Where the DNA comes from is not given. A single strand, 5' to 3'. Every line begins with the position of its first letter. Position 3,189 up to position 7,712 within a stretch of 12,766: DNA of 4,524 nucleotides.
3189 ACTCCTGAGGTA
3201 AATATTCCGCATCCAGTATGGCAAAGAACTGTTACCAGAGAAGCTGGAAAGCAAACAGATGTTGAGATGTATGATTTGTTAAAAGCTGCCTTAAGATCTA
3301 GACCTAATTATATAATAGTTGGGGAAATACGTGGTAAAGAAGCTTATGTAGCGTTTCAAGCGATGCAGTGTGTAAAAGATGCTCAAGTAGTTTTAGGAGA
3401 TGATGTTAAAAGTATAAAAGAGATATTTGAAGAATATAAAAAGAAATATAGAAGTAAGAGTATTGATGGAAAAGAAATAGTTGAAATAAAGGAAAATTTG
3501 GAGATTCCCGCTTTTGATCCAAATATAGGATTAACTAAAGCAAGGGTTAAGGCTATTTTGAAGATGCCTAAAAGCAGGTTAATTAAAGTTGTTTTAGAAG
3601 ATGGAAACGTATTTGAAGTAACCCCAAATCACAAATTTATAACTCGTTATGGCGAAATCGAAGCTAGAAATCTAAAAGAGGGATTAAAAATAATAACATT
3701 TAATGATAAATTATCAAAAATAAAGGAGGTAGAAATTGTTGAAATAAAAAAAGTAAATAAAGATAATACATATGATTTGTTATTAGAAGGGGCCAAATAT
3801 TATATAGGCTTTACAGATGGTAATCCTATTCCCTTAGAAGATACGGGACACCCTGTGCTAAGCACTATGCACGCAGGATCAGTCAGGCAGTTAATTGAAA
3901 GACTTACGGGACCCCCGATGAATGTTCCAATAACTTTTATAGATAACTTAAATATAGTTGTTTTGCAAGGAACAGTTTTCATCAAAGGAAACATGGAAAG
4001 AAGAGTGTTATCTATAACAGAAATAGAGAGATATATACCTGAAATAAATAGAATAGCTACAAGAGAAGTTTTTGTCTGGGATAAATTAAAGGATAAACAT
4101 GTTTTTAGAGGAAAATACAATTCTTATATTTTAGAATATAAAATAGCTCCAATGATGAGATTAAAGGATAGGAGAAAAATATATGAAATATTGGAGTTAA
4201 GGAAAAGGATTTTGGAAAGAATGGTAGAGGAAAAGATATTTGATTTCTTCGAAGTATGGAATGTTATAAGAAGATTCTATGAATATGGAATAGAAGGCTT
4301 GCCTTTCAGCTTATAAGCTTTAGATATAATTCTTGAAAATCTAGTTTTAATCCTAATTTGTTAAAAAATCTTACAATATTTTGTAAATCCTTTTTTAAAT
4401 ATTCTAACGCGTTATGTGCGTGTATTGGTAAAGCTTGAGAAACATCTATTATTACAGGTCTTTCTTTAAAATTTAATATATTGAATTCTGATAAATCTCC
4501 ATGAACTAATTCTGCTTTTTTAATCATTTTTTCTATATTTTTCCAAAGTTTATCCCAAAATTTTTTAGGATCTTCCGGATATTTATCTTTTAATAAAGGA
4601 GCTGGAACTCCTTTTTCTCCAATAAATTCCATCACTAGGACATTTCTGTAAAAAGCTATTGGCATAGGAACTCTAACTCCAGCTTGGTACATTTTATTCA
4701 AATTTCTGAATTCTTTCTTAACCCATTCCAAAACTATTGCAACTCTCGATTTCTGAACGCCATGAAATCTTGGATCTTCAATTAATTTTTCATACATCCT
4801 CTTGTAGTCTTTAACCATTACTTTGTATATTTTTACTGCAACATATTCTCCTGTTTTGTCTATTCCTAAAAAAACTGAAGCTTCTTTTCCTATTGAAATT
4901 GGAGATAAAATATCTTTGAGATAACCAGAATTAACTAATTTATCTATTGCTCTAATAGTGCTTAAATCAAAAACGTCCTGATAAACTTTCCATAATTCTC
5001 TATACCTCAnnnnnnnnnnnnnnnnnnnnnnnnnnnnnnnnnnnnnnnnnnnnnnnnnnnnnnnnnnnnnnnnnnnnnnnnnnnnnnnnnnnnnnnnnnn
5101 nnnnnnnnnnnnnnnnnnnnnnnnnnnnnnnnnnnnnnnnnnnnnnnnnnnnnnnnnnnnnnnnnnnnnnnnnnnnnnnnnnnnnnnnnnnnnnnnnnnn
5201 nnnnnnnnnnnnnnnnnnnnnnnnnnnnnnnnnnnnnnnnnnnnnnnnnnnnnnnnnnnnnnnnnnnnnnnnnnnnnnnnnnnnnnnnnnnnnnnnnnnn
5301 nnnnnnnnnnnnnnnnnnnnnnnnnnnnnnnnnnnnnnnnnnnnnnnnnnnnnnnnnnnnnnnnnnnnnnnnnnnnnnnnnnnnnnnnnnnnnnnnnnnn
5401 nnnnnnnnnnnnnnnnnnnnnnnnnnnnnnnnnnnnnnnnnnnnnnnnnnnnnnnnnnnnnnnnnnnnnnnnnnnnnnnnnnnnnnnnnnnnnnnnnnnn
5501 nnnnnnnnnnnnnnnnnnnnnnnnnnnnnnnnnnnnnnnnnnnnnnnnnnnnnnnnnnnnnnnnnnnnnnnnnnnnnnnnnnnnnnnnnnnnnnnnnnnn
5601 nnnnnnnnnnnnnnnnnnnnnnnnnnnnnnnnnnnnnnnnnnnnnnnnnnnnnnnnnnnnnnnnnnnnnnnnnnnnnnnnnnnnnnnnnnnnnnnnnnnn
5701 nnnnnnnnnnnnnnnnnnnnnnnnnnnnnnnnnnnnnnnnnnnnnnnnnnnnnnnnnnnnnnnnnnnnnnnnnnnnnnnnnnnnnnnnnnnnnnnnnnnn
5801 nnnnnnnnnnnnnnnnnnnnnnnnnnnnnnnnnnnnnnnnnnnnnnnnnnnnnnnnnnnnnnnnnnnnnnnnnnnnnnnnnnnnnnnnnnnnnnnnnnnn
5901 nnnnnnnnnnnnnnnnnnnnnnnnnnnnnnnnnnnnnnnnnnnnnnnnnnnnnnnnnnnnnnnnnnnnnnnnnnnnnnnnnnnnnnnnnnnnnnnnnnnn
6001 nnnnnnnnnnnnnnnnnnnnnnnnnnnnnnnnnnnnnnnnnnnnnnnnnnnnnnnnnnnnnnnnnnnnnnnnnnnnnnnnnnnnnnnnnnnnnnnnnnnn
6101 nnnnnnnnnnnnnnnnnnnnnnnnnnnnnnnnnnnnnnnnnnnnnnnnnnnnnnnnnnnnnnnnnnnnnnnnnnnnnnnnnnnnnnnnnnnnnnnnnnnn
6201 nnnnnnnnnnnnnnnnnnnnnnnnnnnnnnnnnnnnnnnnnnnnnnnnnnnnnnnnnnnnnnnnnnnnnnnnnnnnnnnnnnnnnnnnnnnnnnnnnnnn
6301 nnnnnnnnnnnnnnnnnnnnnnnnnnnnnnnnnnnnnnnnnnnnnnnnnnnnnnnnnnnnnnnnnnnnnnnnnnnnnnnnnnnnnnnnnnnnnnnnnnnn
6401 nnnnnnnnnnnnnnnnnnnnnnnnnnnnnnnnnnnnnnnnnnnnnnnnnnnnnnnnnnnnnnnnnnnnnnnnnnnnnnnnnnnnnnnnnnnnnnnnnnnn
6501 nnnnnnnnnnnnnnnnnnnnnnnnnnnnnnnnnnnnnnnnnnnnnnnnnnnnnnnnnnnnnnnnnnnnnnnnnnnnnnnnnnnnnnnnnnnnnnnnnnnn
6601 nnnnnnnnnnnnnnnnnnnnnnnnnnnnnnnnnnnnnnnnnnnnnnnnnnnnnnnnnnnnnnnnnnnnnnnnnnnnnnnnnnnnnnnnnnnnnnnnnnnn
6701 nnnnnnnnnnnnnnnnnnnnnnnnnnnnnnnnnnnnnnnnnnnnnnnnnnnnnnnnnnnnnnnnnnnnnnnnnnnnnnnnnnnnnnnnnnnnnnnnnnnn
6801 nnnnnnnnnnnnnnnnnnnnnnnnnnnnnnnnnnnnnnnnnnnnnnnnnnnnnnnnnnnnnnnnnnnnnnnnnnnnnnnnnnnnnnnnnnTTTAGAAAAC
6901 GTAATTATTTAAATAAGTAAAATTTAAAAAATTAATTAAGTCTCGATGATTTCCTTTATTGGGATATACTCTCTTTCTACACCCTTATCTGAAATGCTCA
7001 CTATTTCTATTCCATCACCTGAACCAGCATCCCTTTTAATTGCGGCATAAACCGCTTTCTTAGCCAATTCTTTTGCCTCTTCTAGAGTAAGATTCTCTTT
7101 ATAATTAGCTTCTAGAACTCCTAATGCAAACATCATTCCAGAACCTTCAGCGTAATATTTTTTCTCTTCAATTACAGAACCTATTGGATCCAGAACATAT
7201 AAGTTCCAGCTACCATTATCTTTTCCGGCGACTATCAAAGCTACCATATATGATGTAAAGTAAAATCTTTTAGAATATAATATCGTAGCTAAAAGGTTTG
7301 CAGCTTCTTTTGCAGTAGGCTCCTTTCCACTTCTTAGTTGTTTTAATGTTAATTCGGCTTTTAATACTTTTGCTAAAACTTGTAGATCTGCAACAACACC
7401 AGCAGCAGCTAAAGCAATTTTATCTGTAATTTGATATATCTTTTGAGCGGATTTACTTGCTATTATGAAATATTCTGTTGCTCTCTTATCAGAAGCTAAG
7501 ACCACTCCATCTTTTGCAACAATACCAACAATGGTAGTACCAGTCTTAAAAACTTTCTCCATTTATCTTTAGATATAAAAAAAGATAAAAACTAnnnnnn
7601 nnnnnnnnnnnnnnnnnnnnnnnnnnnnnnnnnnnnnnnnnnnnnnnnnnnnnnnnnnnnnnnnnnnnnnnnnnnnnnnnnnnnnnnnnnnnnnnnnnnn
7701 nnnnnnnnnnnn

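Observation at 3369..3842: Intein 2 lacks the canonical C-terminal His-Asn: block G reads ............ followed by Thr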

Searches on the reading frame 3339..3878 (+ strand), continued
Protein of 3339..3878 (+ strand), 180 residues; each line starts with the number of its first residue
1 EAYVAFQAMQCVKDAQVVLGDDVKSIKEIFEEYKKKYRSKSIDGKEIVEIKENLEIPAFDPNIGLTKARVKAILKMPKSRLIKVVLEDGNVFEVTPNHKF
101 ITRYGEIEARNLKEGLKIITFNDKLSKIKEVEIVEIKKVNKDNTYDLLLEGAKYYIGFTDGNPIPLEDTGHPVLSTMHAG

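Call 63: search_protein_families(library=ncbifam, proteins=[P0121, P0123, P0133, P0137, P0194, P0177, P0138], max_evalue=1e-10)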
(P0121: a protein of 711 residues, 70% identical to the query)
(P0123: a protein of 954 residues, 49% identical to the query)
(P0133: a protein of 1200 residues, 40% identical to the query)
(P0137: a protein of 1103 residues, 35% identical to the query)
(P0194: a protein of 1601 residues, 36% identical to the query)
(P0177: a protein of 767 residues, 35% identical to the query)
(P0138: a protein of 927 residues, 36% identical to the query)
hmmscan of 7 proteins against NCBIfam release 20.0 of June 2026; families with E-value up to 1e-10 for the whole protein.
P0121 (711 aa): 12 families
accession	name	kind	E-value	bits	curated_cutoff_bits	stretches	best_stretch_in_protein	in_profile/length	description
NF058587.1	archaellum_moto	equivalog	7.2e-204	678.4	550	2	31-393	2-373/527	archaellum flagellar ATPase motor FlaI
NF053672.1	bindosome_BasE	exception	8.8e-52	176.5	1000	1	69-392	49-367/512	bindosome assembly system ATPase subunit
TIGR03819.1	heli_sec_ATPase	hypoth_equivalog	2.6e-40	138.7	373.15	1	137-392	20-275/340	TadA family conjugal transfer-associated ATPase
TIGR02788.1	VirB11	equivalog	3.1e-29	102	249.95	1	288-390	135-238/308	P-type DNA transfer ATPase VirB11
TIGR02782.1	TrbB_P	equivalog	1.9e-25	89.8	304.55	1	175-390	17-228/303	P-type conjugative transfer ATPase TrbB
NF010469.0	PRK13894.1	subfamily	1.3e-20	74.1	508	1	171-390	26-240/320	conjugal transfer ATPase TrbB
NF010475.0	PRK13900.1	equivalog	2.3e-19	69.7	389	1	289-393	152-258/333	type IV secretion system ATPase VirB11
NF010407.0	PRK13833.1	subfamily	1.1e-16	61.1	499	1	225-390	73-235/323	conjugal transfer protein TrbB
NF041000.1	ATPase_ComGA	equivalog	5.3e-16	58.4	300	1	291-389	123-218/267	competence type IV pilus ATPase ComGA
NF010425.0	PRK13851.1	equivalog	3.6e-15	55.7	461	1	288-387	153-253/344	type IV secretion system protein VirB11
TIGR01420.1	pilT_fam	subfamily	2.5e-12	46.7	319.1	0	297-385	123-210/343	PilT/PilU family type 4a pilus ATPase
NF007755.0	PRK10436.1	equivalog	3.1e-11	42.6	617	0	297-392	220-311/465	type II secretion system protein GspE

P0123 (954 aa): 13 families
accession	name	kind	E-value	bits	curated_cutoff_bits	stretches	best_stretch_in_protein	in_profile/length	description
NF058587.1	archaellum_moto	equivalog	1e-192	641.6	550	2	27-395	2-373/527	archaellum flagellar ATPase motor FlaI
NF053672.1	bindosome_BasE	exception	8.7e-45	153.4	1000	1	74-393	57-366/512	bindosome assembly system ATPase subunit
TIGR03819.1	heli_sec_ATPase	hypoth_equivalog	1.7e-38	132.7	373.15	1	156-393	38-274/340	TadA family conjugal transfer-associated ATPase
TIGR02788.1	VirB11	equivalog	1.5e-28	99.7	249.95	1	302-385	148-231/308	P-type DNA transfer ATPase VirB11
TIGR02782.1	TrbB_P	equivalog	7.6e-22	78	304.55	1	206-386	45-222/303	P-type conjugative transfer ATPase TrbB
NF010425.0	PRK13851.1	equivalog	1.1e-21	77.1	461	1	302-436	166-303/344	type IV secretion system protein VirB11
NF010475.0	PRK13900.1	equivalog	1.7e-21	76.7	389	1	230-390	71-253/333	type IV secretion system ATPase VirB11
NF010469.0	PRK13894.1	subfamily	2.8e-20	72.9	508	1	177-387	31-235/320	conjugal transfer ATPase TrbB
NF010407.0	PRK13833.1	subfamily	1e-15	58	499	1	230-384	77-227/323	conjugal transfer protein TrbB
NF041000.1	ATPase_ComGA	equivalog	2.7e-15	56.1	300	1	294-387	125-213/267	competence type IV pilus ATPase ComGA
TIGR01420.1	pilT_fam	subfamily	4.6e-13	49.1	319.1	1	302-386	126-209/343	PilT/PilU family type 4a pilus ATPase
TIGR02525.1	plasmid_TraJ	equivalog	3.2e-12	46.1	368.3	1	290-395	142-246/372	plasmid transfer ATPase TraJ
TIGR02538.1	type_IV_pilB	equivalog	4.5e-12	45.4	675.65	0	302-394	320-408/564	type IV-A pilus assembly ATPase PilB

P0133 (1200 aa): 11 families
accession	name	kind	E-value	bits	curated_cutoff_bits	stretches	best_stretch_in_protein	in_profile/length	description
NF058587.1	archaellum_moto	equivalog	6.2e-198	658.8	550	2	7-384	12-372/527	archaellum flagellar ATPase motor FlaI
NF053672.1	bindosome_BasE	exception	6.2e-50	170.4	1000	1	140-383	123-366/512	bindosome assembly system ATPase subunit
TIGR03819.1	heli_sec_ATPase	hypoth_equivalog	1.1e-37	130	373.15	1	144-375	40-266/340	TadA family conjugal transfer-associated ATPase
TIGR02788.1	VirB11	equivalog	3e-32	111.9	249.95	1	274-386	134-239/308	P-type DNA transfer ATPase VirB11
NF010475.0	PRK13900.1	equivalog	1.6e-21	76.8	389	1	276-389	152-259/333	type IV secretion system ATPase VirB11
TIGR02782.1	TrbB_P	equivalog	1.4e-20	73.8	304.55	1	151-375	7-221/303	P-type conjugative transfer ATPase TrbB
NF010425.0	PRK13851.1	equivalog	1.6e-20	73.3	461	1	274-374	152-248/344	type IV secretion system protein VirB11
NF010469.0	PRK13894.1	subfamily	4.4e-17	62.4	508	1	159-376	27-234/320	conjugal transfer ATPase TrbB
NF041000.1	ATPase_ComGA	equivalog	7e-14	51.5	300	0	284-375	129-211/267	competence type IV pilus ATPase ComGA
NF010407.0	PRK13833.1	subfamily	1.3e-12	47.8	499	1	163-373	26-226/323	conjugal transfer protein TrbB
TIGR01445.1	intein_Nterm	domain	4e-12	47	24.5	0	389-480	6-81/83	intein N-terminal splicing region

P0137 (1103 aa): 14 families
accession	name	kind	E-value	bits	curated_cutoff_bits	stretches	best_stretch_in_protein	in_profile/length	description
NF058587.1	archaellum_moto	equivalog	5.5e-111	371.9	550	2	809-1091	240-520/527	archaellum flagellar ATPase motor FlaI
NF053672.1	bindosome_BasE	exception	5.5e-53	180.5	1000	2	809-1090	234-509/512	bindosome assembly system ATPase subunit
TIGR03819.1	heli_sec_ATPase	hypoth_equivalog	1.4e-37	129.6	373.15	1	811-969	145-298/340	TadA family conjugal transfer-associated ATPase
NF011491.0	PRK14898.1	equivalog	5.6e-34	117.3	783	1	287-798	92-534/860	DNA-directed RNA polymerase subunit A''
TIGR02788.1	VirB11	equivalog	1.2e-31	109.9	249.95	1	835-969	135-263/308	P-type DNA transfer ATPase VirB11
NF010475.0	PRK13900.1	equivalog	8.7e-26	90.8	389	1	834-969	150-280/333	type IV secretion system ATPase VirB11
TIGR02782.1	TrbB_P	equivalog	1.1e-24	87.3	304.55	1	809-1012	101-294/303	P-type conjugative transfer ATPase TrbB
NF010469.0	PRK13894.1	subfamily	3.1e-22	79.3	508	1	822-970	127-266/320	conjugal transfer ATPase TrbB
NF011418.0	PRK14845.1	equivalog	4.8e-21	74.3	756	1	284-763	34-387/1049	translation initiation factor IF-2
NF011287.0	PRK14698.1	equivalog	7e-19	67.3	1238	1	495-824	378-685/1017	V-type ATP synthase subunit A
NF010425.0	PRK13851.1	equivalog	2.3e-16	59.6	461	1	834-964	152-277/344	type IV secretion system protein VirB11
NF010407.0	PRK13833.1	subfamily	1.5e-15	57.5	499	1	839-977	139-268/323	conjugal transfer protein TrbB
NF038098.1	GyrA_w_intein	exception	1.1e-13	50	1850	1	500-790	229-520/1232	intein-containing DNA gyrase subunit A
NF041000.1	ATPase_ComGA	equivalog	3e-12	46.1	300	1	847-970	131-244/267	competence type IV pilus ATPase ComGA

P0194 (1601 aa): 27 families (the best 25 are shown)
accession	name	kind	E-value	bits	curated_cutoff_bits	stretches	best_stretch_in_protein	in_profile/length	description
NF058587.1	archaellum_moto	equivalog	6e-111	371.8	550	3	1378-1584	308-519/527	archaellum flagellar ATPase motor FlaI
NF011491.0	PRK14898.1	equivalog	9.4e-61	205.9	783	2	913-1384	76-547/860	DNA-directed RNA polymerase subunit A''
NF053672.1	bindosome_BasE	exception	3.6e-55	187.7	1000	3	1373-1585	298-510/512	bindosome assembly system ATPase subunit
TIGR03819.1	heli_sec_ATPase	hypoth_equivalog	4.4e-39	134.6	373.15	1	1376-1462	209-298/340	TadA family conjugal transfer-associated ATPase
NF011418.0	PRK14845.1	equivalog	1.9e-30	105.4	756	1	960-1274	65-316/1049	translation initiation factor IF-2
TIGR02788.1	VirB11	equivalog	1.7e-28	99.6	249.95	1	1377-1463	176-264/308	P-type DNA transfer ATPase VirB11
TIGR02782.1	TrbB_P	equivalog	3.6e-26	92.2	304.55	1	1378-1502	172-296/303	P-type conjugative transfer ATPase TrbB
NF005852.0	PRK07773.1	equivalog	5.5e-26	91.1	780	1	1161-1381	595-827/886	replicative DNA helicase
NF045703.1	rSAM_Tes_intein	exception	6e-25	87.2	1700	0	1069-1248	351-538/1040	tetraether lipid synthase Tes, intein-containing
NF011303.0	PRK14715.1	equivalog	4.5e-24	83.7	1585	0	358-702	942-1266/1627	DNA-directed DNA polymerase II large subunit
NF006207.0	PRK08332.1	equivalog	3.8e-23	80.8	2400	1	553-698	1001-1143/1684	vitamin B12-dependent ribonucleotide reductase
NF010475.0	PRK13900.1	equivalog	4.1e-20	72.1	389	1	1382-1464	197-282/333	type IV secretion system ATPase VirB11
NF010469.0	PRK13894.1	subfamily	2e-19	70.1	508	1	1377-1507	184-312/320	conjugal transfer ATPase TrbB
NF011287.0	PRK14698.1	equivalog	2.3e-19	69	1238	0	542-846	378-674/1017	V-type ATP synthase subunit A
NF010407.0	PRK13833.1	subfamily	2.5e-19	69.9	499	1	1399-1510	196-311/323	conjugal transfer protein TrbB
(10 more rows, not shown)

P0177 (767 aa): 11 families
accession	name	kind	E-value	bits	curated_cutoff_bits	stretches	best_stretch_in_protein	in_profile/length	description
NF058587.1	archaellum_moto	equivalog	7.6e-119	397.8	550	2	34-170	235-372/527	archaellum flagellar ATPase motor FlaI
NF053672.1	bindosome_BasE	exception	1.1e-39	136.6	1000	1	33-168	228-365/512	bindosome assembly system ATPase subunit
TIGR03819.1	heli_sec_ATPase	hypoth_equivalog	1.2e-25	90.5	373.15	1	33-162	137-267/340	TadA family conjugal transfer-associated ATPase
TIGR02788.1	VirB11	equivalog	3e-22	79.1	249.95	1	67-162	137-232/308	P-type DNA transfer ATPase VirB11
TIGR02782.1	TrbB_P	equivalog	1.4e-17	63.9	304.55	1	36-162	98-222/303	P-type conjugative transfer ATPase TrbB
NF010475.0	PRK13900.1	equivalog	1.2e-16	60.8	389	1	70-163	156-250/333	type IV secretion system ATPase VirB11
NF010425.0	PRK13851.1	equivalog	7e-15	54.7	461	1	73-162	161-250/344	type IV secretion system protein VirB11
NF010469.0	PRK13894.1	subfamily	1.7e-14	53.9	508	1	36-162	111-234/320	conjugal transfer ATPase TrbB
NF010407.0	PRK13833.1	subfamily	4.2e-14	52.7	499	1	36-162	106-229/323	conjugal transfer protein TrbB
TIGR01420.1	pilT_fam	subfamily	6.7e-12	45.3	319.1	0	77-162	125-209/343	PilT/PilU family type 4a pilus ATPase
NF041000.1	ATPase_ComGA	equivalog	8.5e-12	44.6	300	0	78-162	132-212/267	competence type IV pilus ATPase ComGA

P0138 (927 aa): 11 families
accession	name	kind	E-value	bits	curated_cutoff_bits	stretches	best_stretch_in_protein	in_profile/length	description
NF058587.1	archaellum_moto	equivalog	9.9e-198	658.1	550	2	24-385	2-373/527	archaellum flagellar ATPase motor FlaI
NF053672.1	bindosome_BasE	exception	3e-45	154.9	1000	1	75-384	62-367/512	bindosome assembly system ATPase subunit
TIGR03819.1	heli_sec_ATPase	hypoth_equivalog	2.1e-32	112.6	373.15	1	149-378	40-269/340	TadA family conjugal transfer-associated ATPase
TIGR02788.1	VirB11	equivalog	3.7e-24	85.3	249.95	1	276-376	131-232/308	P-type DNA transfer ATPase VirB11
NF010475.0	PRK13900.1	equivalog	1.8e-17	63.4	389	1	277-386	148-256/333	type IV secretion system ATPase VirB11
TIGR02782.1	TrbB_P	equivalog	3e-17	62.9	304.55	1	209-376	57-222/303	P-type conjugative transfer ATPase TrbB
NF010469.0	PRK13894.1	subfamily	4.3e-15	55.9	508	1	225-376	86-234/320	conjugal transfer ATPase TrbB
NF041000.1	ATPase_ComGA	equivalog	3.5e-14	52.5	300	1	282-376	122-212/267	competence type IV pilus ATPase ComGA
NF010407.0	PRK13833.1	subfamily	1.4e-13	51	499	1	249-373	104-226/323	conjugal transfer protein TrbB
NF010425.0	PRK13851.1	equivalog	1.3e-12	47.3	461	1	277-374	150-248/344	type IV secretion system protein VirB11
TIGR01420.1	pilT_fam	subfamily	2.2e-11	43.6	319.1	0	286-376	120-209/343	PilT/PilU family type 4a pilus ATPase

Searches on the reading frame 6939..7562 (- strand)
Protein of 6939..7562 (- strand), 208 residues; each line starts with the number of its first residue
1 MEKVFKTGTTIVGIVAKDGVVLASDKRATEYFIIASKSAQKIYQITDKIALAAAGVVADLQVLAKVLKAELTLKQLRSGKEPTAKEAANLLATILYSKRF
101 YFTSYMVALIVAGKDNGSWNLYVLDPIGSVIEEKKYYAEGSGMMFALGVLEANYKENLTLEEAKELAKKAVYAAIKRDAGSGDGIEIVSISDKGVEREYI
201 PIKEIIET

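Call 69: search_protein_families(library=pfam, proteins=[window:6939-7562:-], max_evalue=0.00001)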
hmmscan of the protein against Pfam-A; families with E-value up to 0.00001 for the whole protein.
window:6939-7562:- (208 aa): 1 family
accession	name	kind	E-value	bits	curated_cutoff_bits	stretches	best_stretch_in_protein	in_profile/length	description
PF00227.31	Proteasome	-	2.8e-54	184.1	22.4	1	6-189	2-188/189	Proteasome subunit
